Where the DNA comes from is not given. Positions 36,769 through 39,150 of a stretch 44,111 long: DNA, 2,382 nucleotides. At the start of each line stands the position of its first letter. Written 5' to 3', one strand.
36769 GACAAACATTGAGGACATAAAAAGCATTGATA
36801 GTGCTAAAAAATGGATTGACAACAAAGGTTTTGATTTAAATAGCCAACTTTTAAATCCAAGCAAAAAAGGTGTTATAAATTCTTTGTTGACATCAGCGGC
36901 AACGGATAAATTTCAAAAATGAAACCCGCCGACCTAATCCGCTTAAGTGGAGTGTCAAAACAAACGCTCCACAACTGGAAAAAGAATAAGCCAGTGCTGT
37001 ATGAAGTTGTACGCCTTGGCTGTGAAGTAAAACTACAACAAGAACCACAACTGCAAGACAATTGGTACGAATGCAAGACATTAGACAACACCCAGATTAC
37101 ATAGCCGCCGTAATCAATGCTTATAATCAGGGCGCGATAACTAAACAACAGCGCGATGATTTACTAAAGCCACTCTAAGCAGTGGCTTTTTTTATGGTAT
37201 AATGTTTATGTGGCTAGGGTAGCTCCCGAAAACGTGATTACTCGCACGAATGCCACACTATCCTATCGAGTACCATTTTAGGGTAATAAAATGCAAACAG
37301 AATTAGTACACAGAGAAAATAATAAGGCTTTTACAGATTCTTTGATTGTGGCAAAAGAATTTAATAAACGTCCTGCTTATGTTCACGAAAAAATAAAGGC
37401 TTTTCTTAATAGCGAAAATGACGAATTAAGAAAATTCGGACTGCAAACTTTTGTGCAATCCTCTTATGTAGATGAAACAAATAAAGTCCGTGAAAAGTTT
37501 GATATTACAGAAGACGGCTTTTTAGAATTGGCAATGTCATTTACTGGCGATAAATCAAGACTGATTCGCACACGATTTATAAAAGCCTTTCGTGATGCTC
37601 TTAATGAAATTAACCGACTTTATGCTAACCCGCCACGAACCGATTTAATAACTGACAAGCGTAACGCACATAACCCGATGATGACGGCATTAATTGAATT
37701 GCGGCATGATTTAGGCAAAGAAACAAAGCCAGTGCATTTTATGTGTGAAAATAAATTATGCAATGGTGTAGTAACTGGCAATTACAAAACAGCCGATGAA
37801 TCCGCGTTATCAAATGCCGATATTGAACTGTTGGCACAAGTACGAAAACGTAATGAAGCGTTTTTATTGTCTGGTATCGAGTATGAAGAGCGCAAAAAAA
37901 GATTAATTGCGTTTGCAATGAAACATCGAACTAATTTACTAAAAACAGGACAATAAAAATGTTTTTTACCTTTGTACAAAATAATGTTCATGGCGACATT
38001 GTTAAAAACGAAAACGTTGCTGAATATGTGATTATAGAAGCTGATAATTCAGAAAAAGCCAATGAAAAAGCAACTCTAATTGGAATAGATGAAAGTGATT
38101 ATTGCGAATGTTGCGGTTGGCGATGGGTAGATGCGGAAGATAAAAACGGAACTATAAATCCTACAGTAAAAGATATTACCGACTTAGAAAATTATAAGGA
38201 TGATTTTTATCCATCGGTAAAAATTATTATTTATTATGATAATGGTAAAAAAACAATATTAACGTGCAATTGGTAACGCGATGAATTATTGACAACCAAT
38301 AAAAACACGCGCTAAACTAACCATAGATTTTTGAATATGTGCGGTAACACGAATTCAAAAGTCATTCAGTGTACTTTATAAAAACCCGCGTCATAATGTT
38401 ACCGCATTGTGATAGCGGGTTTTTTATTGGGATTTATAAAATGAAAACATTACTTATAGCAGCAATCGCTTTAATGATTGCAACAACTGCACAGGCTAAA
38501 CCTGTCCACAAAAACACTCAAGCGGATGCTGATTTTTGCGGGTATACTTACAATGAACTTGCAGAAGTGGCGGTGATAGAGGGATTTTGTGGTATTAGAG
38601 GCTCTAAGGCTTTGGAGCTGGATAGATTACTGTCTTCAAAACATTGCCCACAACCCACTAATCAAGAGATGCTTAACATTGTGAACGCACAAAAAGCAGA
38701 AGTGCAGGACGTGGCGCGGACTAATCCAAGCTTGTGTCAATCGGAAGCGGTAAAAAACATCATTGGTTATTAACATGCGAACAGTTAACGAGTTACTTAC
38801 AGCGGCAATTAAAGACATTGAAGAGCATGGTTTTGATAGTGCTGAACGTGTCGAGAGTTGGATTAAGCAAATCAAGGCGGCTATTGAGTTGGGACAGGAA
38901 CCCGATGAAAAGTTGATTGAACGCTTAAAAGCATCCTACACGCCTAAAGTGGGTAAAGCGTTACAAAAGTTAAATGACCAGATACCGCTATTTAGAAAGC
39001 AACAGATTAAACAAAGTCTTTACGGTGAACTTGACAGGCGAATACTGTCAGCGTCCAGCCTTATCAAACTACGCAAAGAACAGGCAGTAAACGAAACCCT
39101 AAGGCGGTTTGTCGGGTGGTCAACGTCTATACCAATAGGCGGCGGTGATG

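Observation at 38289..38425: Promoter-to-terminator unit of ~100 nt: candidate sRNA or attenuator with complementary hairpin loops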

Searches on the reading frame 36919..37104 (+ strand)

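Call 63: search_protein_families(library=pfam, proteins=[window:36919-37104:+], max_evalue=0.01)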
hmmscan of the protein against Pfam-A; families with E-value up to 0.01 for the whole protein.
window:36919-37104:+ (61 aa): 1 family
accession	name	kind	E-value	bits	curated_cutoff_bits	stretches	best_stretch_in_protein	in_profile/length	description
PF13443.12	HTH_26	-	0.0018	19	22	1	1-25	11-35/63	Cro/C1-type HTH DNA-binding domain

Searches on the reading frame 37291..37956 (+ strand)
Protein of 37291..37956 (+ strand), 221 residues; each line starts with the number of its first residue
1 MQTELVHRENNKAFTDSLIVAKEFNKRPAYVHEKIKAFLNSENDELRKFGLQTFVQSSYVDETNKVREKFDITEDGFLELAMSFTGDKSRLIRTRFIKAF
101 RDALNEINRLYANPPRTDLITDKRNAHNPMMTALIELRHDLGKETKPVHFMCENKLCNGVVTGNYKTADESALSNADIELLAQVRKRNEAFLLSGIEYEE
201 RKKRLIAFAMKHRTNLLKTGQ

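Call 10: search_protein_families(library=phrogs, proteins=[window:37291-37956:+], max_evalue=0.001)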
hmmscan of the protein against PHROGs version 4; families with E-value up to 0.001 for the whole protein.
window:37291-37956:+ (221 aa): 8 families
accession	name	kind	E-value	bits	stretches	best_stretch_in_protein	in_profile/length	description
phrog_2657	-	transcription regulation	3.2e-24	86.6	1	4-218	13-232/243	transcriptional regulator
phrog_518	-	transcription regulation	6.9e-21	76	1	3-109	12-113/268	Rha-like transcriptional regulator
phrog_373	-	transcription regulation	8.5e-17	62.5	1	3-106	88-191/373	anti-repressor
phrog_18886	-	unknown function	1.7e-14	54.9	1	3-104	7-107/269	-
phrog_995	-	transcription regulation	3.3e-13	50.8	1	5-106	111-207/307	transcriptional regulator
phrog_63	-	transcription regulation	3.4e-13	50.7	1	6-114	124-226/431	anti-repressor Ant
phrog_821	-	transcription regulation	1.8e-11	45.1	1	10-114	159-254/324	transcriptional regulator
phrog_10324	-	transcription regulation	2.5e-06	28.5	1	15-98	6-89/205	anti-repressor Ant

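Call 11: search_protein_families(library=pfam, proteins=[window:37291-37956:+], max_evalue=0.01)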
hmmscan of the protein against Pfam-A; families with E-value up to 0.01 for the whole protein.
window:37291-37956:+ (221 aa): 1 family
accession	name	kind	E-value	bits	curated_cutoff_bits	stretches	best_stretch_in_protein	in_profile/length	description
PF09669.15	Phage_pRha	-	3e-15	57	29.9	1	15-101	1-87/91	Phage regulatory protein Rha (Phage_pRha)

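Call 30: find_related_loci(query=window:37291-37956:+, collection=viral_contigs, flank=3000)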
Query window:37291-37956:+ (221 aa) in viral_contigs; peptide patterns used: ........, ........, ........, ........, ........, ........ (x = any residue, [..] = any of these).
9 stretches matched a pattern; 5 encode a relative of the query (tblastn E <= 1e-3); 5 distinct loci.
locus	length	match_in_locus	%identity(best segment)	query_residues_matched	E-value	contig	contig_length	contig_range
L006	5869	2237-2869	47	4-214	1e-58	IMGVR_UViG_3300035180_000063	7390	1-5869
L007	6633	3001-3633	47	4-214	1e-58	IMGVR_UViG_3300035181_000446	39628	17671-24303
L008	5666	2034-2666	47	4-214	1e-58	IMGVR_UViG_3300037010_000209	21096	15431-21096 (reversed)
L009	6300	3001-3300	38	3-102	4e-15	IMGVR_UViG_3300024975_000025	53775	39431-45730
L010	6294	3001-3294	34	4-107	5e-10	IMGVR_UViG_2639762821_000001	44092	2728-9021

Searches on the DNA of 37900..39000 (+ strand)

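Call 5: search_rna_families(source=window, start=38100, end=38600, threshold=evalue, max_evalue=10, show_alignments=3)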
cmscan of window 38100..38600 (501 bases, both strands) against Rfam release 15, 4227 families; matches with E-value up to 10: 11.
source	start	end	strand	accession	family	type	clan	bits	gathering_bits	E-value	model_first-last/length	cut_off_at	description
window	38195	38240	-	RF03860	MIR1520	Gene; miRNA;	CL00145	19.8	53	3.4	1-122/122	no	MIR1520 microRNA precursor family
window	38362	38528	-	RF01459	rliE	Gene; sRNA;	-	19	90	0.9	51-200/222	no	Listeria sRNA rliE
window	38373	38454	-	RF02064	STnc370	Gene; sRNA;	-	18.9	54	9.2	1-71/71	no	Enterobacterial sRNA STnc370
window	38311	38426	+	RF00512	Leu_leader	Cis-reg; leader;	-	18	50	0.35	1-148/148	no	Leucine operon leader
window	38374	38429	+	RF03568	mir-3204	Gene; miRNA;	-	16.7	90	1.8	1-75/75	no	mir-3204 microRNA precursor family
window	38386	38462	-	RF01167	sn2429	Gene; snRNA; snoRNA; CD-box;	-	15.9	50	2.7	1-77/77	no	Small nucleolar RNA sn2429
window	38376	38494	-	RF00513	Trp_leader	Cis-reg; leader;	-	15.2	41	2.8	1-100/100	no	Tryptophan operon leader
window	38398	38600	+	RF01976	HOTAIRM1_2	Gene; lncRNA;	-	14.8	37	7.6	1-200/220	3'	HOX antisense intergenic RNA myeloid 1 conserved region 2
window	38323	38428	+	RF00513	Trp_leader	Cis-reg; leader;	-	14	41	5.6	1-100/100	no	Tryptophan operon leader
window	38214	38252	-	RF02350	psRNA6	Gene; sRNA;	-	9.2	60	3.9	1-333/333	no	Nitrosomonas sRNA psRNA6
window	38376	38458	-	RF02350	psRNA6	Gene; sRNA;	-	8.1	60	8.3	135-286/333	no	Nitrosomonas sRNA psRNA6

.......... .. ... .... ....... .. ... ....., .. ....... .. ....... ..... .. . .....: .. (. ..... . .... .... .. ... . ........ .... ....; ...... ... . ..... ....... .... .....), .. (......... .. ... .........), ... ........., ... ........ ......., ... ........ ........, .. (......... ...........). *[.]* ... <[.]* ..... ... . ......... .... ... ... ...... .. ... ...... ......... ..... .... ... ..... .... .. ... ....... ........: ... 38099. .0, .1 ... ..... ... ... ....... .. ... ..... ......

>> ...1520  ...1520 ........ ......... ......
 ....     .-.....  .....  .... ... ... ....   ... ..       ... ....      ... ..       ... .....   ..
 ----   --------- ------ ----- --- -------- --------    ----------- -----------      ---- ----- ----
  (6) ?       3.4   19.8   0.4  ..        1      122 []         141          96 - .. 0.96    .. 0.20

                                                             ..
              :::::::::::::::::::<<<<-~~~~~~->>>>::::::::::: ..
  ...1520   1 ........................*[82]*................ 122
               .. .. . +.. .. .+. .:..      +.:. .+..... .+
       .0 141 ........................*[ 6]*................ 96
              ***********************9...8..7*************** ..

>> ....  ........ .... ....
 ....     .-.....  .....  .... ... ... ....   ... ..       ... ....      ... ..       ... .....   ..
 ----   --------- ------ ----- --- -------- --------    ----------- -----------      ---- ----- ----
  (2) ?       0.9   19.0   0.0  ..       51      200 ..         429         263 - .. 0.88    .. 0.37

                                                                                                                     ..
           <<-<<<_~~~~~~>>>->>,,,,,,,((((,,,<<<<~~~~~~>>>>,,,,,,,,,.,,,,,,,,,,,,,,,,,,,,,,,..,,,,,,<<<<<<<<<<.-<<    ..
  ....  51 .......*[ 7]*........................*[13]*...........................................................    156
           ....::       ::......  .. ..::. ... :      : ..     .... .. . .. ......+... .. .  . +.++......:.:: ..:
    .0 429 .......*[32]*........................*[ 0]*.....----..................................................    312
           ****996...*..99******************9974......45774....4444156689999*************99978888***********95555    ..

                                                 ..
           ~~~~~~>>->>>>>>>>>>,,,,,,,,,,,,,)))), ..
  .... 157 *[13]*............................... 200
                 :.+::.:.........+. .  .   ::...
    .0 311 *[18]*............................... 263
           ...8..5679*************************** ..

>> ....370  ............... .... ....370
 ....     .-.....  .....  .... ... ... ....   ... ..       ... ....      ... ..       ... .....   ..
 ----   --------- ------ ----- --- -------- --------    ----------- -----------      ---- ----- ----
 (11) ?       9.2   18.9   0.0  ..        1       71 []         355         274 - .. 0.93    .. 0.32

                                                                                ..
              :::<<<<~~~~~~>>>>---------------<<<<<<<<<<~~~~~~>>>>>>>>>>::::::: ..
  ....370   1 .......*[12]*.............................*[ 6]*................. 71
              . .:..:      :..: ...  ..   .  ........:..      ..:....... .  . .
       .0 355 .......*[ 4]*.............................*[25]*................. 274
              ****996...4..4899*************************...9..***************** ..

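Call 6: search_dna_similar(query=window:37900-39000:+, collection=phages, mode=distant, max_rows=30)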
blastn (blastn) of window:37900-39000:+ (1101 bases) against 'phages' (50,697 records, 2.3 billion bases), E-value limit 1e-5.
No match.

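Call 86: build_rna_model(alignment_id=A8, structure=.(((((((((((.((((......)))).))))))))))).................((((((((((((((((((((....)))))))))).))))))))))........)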
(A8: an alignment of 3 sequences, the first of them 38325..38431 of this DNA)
Model R1 built from alignment A8 (3 sequences, 109 columns); structure: as given.
model positions 108; base pairs 35; branch points 1; effective number of sequences 0.84; information 0.59 bits per position. Calibrated on 0.2 Mb of random sequence (short: E-values are rough).
structure used (alignment columns):
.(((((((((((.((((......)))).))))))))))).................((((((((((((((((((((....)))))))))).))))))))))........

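Call 87: search_with_rna_model(model_id=R1, sources=[window, L003, L005, L006, L007, L009, L010, L011, L012, L015, L016, L017, L018, L023, L002, L001], max_evalue=10, make_alignment=true, show_alignments=4)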
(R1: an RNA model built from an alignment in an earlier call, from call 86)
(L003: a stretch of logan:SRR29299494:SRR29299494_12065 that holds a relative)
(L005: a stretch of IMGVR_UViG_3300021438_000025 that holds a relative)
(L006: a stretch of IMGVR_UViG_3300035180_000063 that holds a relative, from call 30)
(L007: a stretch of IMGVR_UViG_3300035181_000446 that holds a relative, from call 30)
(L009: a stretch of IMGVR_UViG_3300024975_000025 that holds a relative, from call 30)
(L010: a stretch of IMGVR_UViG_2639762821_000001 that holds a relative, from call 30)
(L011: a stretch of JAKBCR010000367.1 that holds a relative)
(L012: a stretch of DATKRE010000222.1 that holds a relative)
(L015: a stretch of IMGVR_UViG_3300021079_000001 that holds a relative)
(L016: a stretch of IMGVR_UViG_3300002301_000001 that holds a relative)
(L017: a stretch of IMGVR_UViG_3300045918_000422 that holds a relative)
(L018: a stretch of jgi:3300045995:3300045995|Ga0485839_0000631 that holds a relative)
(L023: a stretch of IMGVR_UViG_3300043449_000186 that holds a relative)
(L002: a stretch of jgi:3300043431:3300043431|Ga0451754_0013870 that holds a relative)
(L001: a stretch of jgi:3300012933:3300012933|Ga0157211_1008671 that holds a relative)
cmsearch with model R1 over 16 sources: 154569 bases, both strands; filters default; matches with E-value up to 10: 11.
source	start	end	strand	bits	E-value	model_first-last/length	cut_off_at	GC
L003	4295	4402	+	128.9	3.7e-26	1-108/108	no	0.41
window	38325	38431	+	123.2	6.8e-25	1-108/108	no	0.36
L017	9889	9992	+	106.4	3.8e-21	1-108/108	no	0.38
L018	6139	6247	+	34.7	3.4e-05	1-108/108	no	0.43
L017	9879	9983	-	23.5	0.011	1-108/108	no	0.39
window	38265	38364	-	19.9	0.069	1-108/108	no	0.35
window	38380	38427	-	18.3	0.16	54-101/108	no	0.4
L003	4234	4334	-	17.9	0.19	1-108/108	no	0.38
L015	988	1045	-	16.8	0.34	1-108/108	no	0.36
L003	4344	4455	-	14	1.4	1-108/108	no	0.36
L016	68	155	-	13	2.4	1-108/108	no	0.43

Alignment A9: 11 matches aligned to the model, 140 columns, each read 5' to 3' on its own strand. Consensus structure (alignment columns), stored with it:
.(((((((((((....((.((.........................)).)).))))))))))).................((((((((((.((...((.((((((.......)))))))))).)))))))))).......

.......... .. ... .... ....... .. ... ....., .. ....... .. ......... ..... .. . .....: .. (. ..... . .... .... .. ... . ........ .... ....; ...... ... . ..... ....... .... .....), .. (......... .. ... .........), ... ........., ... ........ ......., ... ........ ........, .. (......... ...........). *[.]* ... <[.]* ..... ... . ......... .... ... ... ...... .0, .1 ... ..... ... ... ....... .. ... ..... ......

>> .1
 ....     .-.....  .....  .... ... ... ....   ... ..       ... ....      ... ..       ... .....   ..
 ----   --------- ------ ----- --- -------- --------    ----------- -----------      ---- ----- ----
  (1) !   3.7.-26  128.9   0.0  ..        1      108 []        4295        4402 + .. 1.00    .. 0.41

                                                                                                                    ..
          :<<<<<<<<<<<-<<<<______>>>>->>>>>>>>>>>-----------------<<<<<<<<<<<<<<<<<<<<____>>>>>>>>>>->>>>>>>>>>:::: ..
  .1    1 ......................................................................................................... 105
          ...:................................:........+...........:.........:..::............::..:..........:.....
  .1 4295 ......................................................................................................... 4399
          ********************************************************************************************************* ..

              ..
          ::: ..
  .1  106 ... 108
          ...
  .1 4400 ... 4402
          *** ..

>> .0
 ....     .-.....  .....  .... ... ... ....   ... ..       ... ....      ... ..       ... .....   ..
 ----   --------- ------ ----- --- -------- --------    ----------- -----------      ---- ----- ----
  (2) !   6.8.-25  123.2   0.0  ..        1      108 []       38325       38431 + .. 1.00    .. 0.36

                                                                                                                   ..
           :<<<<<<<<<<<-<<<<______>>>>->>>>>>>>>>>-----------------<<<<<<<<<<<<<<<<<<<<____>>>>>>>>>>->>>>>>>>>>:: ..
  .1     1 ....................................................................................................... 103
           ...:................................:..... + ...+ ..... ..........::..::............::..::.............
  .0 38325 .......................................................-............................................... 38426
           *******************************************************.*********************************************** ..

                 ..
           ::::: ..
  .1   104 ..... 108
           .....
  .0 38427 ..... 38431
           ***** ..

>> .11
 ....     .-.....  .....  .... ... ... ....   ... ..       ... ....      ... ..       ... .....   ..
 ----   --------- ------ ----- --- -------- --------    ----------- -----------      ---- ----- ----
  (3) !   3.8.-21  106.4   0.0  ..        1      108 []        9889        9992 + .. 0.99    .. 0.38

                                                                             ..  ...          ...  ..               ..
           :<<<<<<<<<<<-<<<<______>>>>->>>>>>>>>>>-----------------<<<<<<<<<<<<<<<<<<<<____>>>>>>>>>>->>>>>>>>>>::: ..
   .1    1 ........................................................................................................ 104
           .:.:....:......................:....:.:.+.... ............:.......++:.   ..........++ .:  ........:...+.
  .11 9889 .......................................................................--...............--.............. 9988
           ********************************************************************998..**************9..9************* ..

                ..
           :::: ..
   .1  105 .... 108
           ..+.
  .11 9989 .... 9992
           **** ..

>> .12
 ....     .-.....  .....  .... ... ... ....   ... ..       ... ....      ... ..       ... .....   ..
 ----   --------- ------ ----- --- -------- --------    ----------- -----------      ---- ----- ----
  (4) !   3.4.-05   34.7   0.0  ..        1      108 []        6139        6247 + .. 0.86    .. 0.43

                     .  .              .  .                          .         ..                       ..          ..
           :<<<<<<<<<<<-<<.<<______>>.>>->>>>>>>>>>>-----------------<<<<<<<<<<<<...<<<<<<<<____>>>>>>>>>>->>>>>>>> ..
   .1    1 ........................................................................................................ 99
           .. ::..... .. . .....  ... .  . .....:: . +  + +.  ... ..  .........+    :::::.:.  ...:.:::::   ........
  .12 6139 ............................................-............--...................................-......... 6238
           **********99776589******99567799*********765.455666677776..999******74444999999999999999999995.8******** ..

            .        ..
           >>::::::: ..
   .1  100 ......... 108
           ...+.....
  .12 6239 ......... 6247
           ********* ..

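Call 88: search_with_rna_model(model_id=R1, sources=[window, L003, L017, L018], max_evalue=0.001, make_alignment=true)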
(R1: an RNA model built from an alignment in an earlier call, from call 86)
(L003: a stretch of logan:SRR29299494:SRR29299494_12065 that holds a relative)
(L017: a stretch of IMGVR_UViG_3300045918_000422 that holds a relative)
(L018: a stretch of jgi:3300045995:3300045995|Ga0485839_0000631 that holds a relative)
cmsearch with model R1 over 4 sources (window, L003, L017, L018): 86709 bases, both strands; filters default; matches with E-value up to 0.001: 4.
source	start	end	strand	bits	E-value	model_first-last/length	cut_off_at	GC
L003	4295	4402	+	128.9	2.1e-26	1-108/108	no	0.41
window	38325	38431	+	123.2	3.8e-25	1-108/108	no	0.36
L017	9889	9992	+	106.4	2.1e-21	1-108/108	no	0.38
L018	6139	6247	+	34.7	1.9e-05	1-108/108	no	0.43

Alignment A10: 4 matches aligned to the model, 113 columns, each read 5' to 3' on its own strand. Consensus structure (alignment columns), stored with it:
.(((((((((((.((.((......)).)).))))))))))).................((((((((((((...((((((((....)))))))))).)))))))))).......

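Call 109: search_rna_families(sources=[L018, L017, L003], threshold=gathering)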
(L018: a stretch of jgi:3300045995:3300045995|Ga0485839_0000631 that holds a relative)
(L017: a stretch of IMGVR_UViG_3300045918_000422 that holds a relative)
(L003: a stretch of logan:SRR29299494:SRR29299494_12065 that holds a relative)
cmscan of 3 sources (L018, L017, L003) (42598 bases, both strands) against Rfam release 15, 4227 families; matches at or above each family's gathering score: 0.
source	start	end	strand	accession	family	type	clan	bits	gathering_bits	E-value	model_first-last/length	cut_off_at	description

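Call 124: search_with_rna_model(model_id=R1, sources=[L026, L027, L028, L024, L025], max_evalue=10, show_alignments=2)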
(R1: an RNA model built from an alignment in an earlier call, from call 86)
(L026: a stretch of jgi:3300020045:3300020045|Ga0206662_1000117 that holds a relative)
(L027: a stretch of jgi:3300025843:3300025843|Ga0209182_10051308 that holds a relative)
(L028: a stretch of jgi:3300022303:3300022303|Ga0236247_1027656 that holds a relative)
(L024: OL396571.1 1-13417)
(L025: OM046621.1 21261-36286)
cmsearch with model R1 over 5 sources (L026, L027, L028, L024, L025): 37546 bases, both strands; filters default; matches with E-value up to 10: 0.
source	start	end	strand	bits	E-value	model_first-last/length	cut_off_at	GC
